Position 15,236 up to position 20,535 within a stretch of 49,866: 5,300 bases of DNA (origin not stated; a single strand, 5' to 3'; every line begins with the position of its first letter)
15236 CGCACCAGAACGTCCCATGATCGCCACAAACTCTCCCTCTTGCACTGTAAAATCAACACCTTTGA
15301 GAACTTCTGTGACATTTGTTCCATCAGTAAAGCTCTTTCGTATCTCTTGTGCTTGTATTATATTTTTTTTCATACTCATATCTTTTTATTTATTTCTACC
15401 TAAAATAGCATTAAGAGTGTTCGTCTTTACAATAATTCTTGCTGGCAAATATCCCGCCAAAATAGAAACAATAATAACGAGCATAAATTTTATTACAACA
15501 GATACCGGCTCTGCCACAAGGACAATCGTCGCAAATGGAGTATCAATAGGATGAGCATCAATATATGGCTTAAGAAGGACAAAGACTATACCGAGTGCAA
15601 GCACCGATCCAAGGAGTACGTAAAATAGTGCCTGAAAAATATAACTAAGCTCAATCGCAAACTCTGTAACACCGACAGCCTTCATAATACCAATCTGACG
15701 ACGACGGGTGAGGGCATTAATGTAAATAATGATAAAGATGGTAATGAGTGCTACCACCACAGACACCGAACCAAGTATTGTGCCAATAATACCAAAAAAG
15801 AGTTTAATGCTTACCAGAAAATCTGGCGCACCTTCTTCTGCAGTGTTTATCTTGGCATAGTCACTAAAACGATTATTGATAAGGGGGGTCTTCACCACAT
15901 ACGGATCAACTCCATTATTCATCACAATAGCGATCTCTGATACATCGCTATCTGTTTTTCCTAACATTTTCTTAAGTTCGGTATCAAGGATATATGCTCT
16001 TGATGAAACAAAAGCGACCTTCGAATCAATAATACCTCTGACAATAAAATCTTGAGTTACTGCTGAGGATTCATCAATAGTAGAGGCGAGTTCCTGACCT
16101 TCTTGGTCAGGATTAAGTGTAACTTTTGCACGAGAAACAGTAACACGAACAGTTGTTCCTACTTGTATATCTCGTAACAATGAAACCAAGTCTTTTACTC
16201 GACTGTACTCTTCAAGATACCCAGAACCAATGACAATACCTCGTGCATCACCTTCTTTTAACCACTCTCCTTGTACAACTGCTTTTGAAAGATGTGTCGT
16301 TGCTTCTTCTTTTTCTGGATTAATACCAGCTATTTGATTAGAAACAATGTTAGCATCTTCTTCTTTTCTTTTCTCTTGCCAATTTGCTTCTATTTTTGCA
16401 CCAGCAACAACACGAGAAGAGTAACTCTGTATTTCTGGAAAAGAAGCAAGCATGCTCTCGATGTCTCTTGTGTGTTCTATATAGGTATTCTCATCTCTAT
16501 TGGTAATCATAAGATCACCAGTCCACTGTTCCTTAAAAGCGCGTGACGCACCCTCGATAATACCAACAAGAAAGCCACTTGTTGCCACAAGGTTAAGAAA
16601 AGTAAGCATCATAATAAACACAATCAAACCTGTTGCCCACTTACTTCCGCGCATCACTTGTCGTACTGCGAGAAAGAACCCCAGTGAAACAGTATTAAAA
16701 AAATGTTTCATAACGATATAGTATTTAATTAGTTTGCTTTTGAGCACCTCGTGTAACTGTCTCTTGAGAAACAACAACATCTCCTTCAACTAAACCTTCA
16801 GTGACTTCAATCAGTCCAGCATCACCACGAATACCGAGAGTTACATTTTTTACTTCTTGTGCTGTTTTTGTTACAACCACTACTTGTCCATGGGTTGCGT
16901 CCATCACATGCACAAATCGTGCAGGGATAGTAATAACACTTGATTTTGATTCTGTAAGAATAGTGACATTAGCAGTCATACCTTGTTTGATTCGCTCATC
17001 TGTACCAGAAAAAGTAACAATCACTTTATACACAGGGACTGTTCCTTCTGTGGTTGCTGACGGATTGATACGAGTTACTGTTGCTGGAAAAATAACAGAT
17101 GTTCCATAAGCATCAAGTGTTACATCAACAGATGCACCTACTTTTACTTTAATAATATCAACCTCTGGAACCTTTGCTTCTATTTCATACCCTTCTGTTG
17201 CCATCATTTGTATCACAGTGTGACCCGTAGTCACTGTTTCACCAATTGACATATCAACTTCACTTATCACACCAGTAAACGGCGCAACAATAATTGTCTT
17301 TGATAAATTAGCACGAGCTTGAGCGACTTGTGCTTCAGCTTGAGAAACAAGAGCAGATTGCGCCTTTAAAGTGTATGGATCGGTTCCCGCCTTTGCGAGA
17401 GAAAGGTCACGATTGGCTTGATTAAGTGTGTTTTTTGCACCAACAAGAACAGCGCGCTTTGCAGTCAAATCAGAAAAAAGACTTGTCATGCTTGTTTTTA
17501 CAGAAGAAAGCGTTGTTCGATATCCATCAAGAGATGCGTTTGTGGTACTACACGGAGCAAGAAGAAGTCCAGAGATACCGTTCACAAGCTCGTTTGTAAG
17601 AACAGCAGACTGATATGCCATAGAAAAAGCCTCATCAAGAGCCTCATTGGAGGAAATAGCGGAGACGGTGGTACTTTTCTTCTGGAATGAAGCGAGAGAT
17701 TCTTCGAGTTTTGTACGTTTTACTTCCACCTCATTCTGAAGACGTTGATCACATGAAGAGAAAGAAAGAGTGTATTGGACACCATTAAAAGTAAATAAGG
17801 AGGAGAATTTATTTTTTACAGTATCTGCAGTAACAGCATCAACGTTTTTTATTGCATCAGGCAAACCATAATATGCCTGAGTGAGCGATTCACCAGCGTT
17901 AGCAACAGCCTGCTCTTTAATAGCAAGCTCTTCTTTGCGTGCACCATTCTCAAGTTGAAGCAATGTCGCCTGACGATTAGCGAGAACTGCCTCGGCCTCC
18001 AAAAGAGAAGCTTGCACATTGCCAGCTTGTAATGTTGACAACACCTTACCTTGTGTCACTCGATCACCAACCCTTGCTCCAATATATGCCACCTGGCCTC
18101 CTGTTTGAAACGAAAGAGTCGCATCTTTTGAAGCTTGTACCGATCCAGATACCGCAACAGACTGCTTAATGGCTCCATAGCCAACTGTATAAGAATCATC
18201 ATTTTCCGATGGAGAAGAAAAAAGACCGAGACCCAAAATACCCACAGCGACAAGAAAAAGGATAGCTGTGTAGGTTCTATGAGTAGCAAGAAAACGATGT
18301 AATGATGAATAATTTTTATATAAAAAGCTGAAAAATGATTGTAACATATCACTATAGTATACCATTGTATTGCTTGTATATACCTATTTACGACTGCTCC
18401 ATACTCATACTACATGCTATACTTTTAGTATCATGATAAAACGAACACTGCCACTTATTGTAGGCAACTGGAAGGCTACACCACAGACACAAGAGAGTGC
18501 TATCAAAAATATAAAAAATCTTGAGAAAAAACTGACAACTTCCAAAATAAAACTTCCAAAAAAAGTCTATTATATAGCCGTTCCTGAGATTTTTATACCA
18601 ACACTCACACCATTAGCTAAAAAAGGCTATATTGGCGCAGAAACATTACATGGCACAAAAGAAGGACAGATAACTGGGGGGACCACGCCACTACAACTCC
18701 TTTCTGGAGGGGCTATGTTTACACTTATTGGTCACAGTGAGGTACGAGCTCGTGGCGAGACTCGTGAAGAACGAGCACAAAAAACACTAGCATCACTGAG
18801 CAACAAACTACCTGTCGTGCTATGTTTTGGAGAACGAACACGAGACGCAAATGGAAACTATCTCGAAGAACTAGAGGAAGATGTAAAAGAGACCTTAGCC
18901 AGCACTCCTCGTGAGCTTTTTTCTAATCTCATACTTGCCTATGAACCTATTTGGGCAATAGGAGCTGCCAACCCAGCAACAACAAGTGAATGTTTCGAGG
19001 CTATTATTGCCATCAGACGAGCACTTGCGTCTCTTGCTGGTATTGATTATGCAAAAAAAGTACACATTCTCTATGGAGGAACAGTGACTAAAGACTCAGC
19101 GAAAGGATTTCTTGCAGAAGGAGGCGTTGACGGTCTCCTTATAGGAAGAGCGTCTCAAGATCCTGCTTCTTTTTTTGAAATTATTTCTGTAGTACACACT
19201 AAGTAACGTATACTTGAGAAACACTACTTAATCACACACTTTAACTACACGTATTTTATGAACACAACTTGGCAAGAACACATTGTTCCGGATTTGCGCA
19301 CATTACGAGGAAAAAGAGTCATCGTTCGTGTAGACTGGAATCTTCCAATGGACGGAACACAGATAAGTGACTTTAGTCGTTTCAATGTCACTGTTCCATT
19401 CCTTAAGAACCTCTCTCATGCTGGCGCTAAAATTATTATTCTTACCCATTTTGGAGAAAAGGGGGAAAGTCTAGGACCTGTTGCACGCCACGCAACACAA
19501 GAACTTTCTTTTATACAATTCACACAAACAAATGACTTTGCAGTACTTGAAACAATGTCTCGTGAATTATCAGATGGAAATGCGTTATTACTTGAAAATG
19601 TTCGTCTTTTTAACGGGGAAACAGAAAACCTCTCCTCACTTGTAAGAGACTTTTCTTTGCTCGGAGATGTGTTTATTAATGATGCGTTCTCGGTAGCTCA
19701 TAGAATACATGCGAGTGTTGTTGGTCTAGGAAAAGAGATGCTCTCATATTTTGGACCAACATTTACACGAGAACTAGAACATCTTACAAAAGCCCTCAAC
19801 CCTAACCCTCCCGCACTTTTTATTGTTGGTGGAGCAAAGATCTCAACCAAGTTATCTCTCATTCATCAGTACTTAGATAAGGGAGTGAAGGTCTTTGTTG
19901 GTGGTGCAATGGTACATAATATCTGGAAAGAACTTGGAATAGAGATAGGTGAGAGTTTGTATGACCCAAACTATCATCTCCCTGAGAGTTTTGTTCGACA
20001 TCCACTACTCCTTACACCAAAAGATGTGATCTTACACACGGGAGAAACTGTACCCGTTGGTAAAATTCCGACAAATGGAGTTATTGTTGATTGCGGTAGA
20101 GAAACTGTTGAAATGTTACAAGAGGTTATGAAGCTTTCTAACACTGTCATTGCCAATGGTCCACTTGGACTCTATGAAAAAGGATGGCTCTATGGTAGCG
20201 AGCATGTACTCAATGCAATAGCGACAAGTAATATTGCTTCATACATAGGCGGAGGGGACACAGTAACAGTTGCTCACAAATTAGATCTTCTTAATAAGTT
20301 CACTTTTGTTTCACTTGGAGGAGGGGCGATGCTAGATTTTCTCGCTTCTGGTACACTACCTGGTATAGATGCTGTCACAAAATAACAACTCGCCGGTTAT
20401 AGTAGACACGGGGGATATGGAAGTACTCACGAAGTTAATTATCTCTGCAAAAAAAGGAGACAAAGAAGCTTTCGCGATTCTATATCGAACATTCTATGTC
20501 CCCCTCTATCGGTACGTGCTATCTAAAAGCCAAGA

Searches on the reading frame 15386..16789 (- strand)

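Call 46: search_protein_families(library=pfam, proteins=[window:15386-16789:-], max_evalue=0.00001)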
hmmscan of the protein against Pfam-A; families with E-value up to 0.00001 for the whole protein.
window:15386-16789:- (467 aa): 1 family
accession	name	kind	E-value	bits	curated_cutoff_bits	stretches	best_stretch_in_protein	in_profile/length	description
PF02687.27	FtsX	-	9.9e-14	51.9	25.5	1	338-457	2-119/120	FtsX-like permease C-terminal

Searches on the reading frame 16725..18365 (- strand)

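Call 46: search_protein_families(library=pfam, proteins=[window:16725-18365:-], max_evalue=0.00001)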
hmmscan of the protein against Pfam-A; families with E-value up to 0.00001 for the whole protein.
window:16725-18365:- (546 aa): 2 families
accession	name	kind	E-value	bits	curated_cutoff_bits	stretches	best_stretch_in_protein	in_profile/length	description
PF13437.12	HlyD_3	-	7.9e-16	59.2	22.2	1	359-457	2-101/106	HlyD family secretion protein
PF16576.10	HlyD_D23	-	5.8e-12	45.8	30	1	340-465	91-214/214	Barrel-sandwich domain of CusB or HlyD membrane-fusion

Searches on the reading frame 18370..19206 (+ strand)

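Call 46: search_protein_families(library=pfam, proteins=[window:18370-19206:+], max_evalue=0.00001)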
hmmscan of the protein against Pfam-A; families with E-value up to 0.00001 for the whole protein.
window:18370-19206:+ (278 aa): 1 family
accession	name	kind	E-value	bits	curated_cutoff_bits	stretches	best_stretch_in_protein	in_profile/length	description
PF00121.24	TIM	-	1.7e-48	165.7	20.1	1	28-273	1-243/245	Triosephosphate isomerase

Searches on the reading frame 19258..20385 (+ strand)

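Call 46: search_protein_families(library=pfam, proteins=[window:19258-20385:+], max_evalue=0.00001)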
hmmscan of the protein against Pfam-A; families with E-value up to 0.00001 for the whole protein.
window:19258-20385:+ (375 aa): 1 family
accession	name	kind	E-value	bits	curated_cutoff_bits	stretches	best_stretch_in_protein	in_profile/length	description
PF00162.24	PGK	-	1.2e-86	291.5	27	1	15-363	5-377/379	Phosphoglycerate kinase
